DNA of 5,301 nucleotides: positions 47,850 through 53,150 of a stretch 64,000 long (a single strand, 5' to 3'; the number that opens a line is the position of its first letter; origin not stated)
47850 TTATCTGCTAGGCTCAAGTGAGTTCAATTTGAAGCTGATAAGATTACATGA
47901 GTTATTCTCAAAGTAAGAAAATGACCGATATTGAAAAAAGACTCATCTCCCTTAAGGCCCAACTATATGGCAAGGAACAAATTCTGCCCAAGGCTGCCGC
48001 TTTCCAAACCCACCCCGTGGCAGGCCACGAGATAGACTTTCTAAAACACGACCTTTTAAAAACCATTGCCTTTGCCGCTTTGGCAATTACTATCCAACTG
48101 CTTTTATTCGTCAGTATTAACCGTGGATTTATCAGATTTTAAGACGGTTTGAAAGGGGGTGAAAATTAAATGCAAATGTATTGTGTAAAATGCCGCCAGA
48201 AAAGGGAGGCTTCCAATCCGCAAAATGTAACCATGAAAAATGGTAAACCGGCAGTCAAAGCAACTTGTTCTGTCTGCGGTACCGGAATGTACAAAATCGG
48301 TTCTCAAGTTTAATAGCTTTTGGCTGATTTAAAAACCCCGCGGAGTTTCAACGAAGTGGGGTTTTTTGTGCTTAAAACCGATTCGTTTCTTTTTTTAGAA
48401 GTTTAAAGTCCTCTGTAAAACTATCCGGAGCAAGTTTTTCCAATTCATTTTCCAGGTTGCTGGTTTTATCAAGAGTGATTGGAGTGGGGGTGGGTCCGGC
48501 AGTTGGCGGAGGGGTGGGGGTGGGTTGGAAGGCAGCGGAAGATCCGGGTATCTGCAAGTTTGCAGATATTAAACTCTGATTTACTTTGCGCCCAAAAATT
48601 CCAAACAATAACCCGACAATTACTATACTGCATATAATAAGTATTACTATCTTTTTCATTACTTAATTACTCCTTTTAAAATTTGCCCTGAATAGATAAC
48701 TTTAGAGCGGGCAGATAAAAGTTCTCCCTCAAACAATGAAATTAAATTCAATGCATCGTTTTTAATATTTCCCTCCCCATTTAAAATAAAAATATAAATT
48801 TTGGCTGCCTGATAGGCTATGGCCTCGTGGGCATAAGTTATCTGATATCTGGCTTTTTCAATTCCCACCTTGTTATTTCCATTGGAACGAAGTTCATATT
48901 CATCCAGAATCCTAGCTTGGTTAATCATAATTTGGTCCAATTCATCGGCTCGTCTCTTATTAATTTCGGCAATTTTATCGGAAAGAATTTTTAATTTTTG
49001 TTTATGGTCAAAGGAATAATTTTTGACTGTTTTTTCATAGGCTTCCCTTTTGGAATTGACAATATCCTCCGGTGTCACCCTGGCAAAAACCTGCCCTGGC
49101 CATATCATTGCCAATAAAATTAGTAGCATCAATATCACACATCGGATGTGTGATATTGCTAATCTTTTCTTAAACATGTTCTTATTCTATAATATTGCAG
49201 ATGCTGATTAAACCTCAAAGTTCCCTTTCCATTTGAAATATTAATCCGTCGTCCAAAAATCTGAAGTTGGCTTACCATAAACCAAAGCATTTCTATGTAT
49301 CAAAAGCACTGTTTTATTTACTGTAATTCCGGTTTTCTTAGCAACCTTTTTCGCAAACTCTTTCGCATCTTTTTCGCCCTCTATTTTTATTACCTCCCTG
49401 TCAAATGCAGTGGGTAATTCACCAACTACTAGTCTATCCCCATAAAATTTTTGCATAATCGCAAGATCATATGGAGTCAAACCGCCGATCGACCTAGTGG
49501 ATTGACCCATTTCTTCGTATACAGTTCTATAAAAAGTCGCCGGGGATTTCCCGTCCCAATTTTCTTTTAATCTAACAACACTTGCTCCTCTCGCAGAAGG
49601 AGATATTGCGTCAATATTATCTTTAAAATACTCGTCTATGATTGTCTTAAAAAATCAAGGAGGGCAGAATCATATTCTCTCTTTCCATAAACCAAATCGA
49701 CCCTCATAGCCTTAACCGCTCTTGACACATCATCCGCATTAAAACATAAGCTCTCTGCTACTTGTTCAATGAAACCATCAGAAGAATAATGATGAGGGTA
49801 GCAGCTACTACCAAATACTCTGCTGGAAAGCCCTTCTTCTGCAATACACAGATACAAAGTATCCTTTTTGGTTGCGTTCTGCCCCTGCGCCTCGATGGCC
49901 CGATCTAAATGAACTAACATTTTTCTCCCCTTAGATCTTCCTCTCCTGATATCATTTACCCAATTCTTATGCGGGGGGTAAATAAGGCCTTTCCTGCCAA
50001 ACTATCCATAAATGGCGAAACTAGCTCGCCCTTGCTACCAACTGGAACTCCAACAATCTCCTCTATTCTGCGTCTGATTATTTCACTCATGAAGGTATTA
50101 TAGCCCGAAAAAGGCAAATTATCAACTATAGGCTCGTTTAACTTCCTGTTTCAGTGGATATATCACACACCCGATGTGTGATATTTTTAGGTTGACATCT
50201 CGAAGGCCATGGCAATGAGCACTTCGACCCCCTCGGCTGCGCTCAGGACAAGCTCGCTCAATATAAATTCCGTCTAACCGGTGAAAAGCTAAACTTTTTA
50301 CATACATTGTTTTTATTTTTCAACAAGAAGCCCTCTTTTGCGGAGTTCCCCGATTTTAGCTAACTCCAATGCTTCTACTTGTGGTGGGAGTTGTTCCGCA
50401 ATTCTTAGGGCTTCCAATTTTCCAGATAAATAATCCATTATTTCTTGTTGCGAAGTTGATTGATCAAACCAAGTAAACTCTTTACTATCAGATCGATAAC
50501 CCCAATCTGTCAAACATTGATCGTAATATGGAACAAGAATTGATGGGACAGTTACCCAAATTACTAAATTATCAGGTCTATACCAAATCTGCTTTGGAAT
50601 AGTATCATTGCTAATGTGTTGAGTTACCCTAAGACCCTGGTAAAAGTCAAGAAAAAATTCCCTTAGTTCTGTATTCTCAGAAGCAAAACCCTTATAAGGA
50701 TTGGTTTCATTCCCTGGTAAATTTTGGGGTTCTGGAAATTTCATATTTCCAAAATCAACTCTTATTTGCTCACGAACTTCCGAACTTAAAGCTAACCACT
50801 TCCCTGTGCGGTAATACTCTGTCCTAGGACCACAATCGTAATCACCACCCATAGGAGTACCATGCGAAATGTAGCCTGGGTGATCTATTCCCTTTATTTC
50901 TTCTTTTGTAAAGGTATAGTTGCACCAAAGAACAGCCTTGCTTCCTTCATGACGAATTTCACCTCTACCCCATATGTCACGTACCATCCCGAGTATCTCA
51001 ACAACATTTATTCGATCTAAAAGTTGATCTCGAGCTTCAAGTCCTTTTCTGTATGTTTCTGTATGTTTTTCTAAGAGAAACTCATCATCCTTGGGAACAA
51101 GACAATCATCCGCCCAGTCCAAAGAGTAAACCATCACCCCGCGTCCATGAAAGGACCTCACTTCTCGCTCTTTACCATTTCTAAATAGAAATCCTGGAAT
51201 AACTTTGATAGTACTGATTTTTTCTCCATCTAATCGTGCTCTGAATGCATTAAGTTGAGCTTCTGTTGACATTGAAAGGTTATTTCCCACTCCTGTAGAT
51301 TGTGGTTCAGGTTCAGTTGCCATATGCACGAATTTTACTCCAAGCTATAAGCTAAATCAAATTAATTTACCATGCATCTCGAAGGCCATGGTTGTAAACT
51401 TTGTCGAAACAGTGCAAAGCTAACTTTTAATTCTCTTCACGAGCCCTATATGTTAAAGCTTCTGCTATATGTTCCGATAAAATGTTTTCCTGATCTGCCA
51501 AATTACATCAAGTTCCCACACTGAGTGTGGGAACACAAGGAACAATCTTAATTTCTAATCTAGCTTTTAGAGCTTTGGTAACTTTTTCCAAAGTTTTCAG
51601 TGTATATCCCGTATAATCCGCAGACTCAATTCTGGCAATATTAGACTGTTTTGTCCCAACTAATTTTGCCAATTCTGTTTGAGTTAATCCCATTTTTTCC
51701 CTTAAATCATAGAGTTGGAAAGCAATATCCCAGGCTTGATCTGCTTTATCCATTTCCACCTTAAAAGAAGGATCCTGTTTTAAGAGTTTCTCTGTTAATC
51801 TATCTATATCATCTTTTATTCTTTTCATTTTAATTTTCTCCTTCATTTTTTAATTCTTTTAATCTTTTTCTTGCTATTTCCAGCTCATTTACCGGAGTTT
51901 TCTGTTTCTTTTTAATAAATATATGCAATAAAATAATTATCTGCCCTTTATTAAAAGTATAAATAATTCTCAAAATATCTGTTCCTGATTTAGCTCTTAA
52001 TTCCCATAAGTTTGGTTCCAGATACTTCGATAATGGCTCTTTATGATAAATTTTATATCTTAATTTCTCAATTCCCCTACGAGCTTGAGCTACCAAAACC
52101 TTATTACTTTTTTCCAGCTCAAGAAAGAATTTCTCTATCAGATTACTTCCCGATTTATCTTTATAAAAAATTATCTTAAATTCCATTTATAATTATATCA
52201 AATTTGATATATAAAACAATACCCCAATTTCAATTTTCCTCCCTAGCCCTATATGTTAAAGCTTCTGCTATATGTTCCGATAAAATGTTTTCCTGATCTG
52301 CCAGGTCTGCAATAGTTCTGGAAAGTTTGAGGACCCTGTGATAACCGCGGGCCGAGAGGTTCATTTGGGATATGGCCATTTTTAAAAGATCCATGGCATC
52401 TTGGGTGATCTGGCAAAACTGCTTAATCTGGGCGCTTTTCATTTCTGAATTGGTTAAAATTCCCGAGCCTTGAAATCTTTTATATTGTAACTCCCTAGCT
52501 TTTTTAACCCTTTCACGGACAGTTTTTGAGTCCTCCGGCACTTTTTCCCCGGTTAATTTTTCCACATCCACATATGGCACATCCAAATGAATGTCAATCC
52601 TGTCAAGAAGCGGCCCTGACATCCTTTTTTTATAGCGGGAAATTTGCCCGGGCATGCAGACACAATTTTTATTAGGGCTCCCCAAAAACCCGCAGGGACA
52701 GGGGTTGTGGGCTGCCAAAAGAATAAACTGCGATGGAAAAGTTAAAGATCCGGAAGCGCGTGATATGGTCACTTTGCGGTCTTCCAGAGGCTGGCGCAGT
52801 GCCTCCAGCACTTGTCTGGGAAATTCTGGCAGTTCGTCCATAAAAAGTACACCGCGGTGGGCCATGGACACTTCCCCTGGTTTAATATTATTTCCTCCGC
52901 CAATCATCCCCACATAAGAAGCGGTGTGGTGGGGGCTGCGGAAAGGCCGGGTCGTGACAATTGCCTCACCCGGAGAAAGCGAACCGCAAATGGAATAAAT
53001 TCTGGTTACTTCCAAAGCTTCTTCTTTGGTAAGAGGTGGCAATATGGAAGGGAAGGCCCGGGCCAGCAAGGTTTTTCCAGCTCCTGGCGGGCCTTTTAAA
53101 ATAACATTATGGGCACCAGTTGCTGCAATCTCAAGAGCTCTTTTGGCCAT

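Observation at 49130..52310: Array of three repeat-bounded cassettes ending in the 3' end of comM: candidate mobile/defence hotspot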

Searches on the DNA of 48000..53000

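Call 84: search_rna_families(source=window, start=48000, end=53000, threshold=evalue, max_evalue=1)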
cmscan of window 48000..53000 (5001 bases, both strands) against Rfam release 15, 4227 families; matches with E-value up to 1: 2.
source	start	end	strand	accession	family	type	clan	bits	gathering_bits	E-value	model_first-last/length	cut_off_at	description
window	50014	50087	-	RF02016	mir-1183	Gene; miRNA;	-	22.2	97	0.19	1-89/89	no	mir-1183 microRNA precursor family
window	48939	49019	+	RF03004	Lacto-phage-1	Gene; sRNA;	-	22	50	0.72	1-81/81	no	Lacto-phage-1 RNA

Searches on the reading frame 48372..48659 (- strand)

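Call 6: search_protein_families(library=pfam, proteins=[window:48372-48659:-], max_evalue=0.1)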
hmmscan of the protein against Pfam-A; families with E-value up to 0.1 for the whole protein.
window:48372-48659:- (95 aa): 1 family
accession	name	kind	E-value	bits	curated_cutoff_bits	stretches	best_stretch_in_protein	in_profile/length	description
PF05961.16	Chordopox_A13L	-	0.0019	18.8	24.1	1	3-29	4-30/69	Chordopoxvirus A13L protein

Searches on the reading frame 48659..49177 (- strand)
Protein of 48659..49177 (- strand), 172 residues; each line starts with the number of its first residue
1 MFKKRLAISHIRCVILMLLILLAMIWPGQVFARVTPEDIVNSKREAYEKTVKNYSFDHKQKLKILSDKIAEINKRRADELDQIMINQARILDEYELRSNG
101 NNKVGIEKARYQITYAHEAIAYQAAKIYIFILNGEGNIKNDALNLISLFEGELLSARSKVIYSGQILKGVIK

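Call 6: search_protein_families(library=pfam, proteins=[window:48659-49177:-], max_evalue=0.1)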
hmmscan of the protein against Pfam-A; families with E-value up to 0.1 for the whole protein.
window:48659-49177:- (172 aa): 3 families
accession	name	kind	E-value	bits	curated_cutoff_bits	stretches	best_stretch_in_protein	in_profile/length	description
PF20667.3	Sec10_N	-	0.066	13.7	27.4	0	40-81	22-62/118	Exocyst complex component Sec10, N-terminal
PF08542.16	Rep_fac_C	-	0.084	13.7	23.6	0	46-78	43-74/88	Replication factor C C-terminal domain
PF15201.11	Rod_cone_degen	-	0.094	13.3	27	0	13-37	2-26/54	Progressive rod-cone degeneration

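Call 7: search_protein_families(library=padloc, proteins=[window:48659-49177:-], max_evalue=0.1)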
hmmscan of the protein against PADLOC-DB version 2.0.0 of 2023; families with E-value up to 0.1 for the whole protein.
window:48659-49177:- (172 aa): 0 families

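Call 64: search_protein_families(library=phrogs, proteins=[window:48659-49177:-], max_evalue=0.01)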
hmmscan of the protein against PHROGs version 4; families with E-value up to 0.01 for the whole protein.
window:48659-49177:- (172 aa): 0 families
